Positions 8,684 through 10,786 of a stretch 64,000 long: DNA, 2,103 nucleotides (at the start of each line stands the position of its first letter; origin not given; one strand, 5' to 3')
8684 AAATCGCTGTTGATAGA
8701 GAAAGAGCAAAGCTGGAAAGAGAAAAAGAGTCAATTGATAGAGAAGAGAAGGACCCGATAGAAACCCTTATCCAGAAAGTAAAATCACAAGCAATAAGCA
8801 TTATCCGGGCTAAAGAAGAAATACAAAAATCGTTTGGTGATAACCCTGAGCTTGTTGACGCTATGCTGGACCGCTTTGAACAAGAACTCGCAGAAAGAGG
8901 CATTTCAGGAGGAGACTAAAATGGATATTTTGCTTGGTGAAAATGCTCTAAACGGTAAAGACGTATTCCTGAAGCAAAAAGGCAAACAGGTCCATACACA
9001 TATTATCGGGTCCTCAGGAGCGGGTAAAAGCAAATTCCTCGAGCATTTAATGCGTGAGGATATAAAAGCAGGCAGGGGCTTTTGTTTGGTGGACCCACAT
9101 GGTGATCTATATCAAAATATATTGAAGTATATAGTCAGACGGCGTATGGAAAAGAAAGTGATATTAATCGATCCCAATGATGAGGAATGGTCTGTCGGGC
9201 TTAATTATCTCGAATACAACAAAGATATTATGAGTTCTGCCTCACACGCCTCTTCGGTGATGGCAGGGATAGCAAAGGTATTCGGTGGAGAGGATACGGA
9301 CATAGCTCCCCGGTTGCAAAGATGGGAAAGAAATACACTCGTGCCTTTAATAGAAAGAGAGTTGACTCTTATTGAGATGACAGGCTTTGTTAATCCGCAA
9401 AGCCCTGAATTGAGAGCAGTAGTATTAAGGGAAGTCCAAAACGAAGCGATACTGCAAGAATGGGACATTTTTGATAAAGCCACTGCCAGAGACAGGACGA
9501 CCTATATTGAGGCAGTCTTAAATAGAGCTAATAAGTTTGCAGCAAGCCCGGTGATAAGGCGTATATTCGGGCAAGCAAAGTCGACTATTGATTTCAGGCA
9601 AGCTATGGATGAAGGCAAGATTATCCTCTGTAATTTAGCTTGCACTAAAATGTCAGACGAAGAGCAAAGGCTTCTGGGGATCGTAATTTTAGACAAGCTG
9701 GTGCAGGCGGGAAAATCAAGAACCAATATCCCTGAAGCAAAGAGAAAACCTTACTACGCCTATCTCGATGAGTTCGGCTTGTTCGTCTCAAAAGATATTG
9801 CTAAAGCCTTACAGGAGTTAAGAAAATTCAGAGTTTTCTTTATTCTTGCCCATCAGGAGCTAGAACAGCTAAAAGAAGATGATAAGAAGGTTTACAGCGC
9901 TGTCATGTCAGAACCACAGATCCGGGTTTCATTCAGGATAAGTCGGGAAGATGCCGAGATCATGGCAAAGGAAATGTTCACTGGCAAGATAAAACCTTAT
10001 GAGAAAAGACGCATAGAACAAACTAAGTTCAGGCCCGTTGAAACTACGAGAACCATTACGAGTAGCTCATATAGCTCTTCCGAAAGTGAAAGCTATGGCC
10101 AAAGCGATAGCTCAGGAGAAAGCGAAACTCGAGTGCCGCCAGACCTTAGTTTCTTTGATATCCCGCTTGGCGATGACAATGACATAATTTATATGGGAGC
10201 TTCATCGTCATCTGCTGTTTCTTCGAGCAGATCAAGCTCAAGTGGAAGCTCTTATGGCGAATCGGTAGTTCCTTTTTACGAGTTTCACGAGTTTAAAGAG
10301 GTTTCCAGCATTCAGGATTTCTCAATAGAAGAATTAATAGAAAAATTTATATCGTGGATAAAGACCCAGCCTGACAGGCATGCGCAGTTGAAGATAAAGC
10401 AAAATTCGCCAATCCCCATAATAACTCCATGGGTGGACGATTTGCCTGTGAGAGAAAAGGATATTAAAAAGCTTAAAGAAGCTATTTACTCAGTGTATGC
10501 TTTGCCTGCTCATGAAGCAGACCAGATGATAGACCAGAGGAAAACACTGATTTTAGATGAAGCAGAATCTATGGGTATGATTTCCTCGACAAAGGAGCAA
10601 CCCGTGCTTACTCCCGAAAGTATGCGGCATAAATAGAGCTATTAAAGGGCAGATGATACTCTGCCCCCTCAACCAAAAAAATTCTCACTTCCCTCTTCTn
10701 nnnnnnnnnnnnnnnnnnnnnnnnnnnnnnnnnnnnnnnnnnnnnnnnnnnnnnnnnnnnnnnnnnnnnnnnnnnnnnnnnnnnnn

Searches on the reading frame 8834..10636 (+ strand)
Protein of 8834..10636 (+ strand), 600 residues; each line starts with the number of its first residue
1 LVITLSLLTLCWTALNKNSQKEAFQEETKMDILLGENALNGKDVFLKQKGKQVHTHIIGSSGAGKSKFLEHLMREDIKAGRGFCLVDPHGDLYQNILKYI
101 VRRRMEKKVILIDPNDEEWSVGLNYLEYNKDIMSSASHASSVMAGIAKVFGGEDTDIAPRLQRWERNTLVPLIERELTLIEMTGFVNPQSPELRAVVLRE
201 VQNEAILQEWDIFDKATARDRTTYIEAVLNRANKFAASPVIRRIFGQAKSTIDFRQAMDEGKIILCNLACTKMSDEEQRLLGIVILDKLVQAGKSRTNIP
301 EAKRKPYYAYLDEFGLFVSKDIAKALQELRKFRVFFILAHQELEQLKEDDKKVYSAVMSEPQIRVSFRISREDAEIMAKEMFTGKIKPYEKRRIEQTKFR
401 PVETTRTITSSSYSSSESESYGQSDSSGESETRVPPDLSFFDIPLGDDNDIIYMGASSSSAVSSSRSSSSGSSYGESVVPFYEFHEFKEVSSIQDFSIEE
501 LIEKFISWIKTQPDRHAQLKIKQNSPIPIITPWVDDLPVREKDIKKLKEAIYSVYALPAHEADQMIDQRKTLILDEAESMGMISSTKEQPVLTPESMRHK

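Call 8: search_protein_families(library=pfam, proteins=[window:8834-10636:+], max_evalue=0.01)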
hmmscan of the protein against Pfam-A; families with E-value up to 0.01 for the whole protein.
window:8834-10636:+ (600 aa): 5 families
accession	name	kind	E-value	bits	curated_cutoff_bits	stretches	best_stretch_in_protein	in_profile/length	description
PF10412.15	TrwB_AAD_bind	-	2.6e-09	36.9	20.5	2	47-117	10-73/387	Type IV secretion-system coupling protein DNA-binding domain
PF01935.23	DUF87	-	5.6e-06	27.1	23.2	1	54-128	25-92/220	Helicase HerA, central domain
PF02534.20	T4SS-DNA_transf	-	8.6e-06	25.3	20.1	1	34-381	26-382/468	Type IV secretory system Conjugative DNA transfer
PF01580.24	FtsK_SpoIIIE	-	0.0016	18.3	24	1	22-73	9-60/221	FtsK/SpoIIIE family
PF19044.6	P-loop_TraG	-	0.0078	15.3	25.8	0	55-96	32-72/413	TraG P-loop domain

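Call 71: search_protein_families(library=ncbifam, proteins=[window:8921-10636:+], max_evalue=0.01)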
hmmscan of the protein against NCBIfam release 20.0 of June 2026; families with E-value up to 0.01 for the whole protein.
window:8921-10636:+ (571 aa): 8 families
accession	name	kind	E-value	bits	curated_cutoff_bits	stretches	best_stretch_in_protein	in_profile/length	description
NF041447.1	TrbC_conju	equivalog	5.5e-09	35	800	1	274-367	427-520/685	F-type conjugative transfer protein TrbC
NF045973.1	conju_CD1115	equivalog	8.1e-07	28.2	250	1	17-119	18-116/442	VirD4-like conjugal transfer protein, CD1115 family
TIGR03743.1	SXT_TraD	subfamily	2.6e-06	26.2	366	1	11-115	163-269/636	conjugative transfer system coupling protein TraD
TIGR03754.1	conj_TOL_TraD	equivalog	4.5e-05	22.2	647.55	1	11-63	168-220/643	type IV conjugative transfer system coupling protein TraD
TIGR03783.1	Bac_Flav_CT_G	subfamily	0.0012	16.8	261.55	1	26-103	441-515/829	TraG family conjugative transposon ATPase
NF053655.1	CedD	equivalog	0.0015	17.3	600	1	2-87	198-283/527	DNA-translocating ATPase CedD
TIGR00929.1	VirB4_CagE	subfamily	0.0028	15.9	643.1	0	25-51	439-465/792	VirB4 family type IV secretion/conjugal transfer ATPase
NF045975.1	VirB4_plasma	equivalog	0.0041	14.9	590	0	14-70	501-561/894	Mbov_0397 family ICE element conjugal transfer ATPase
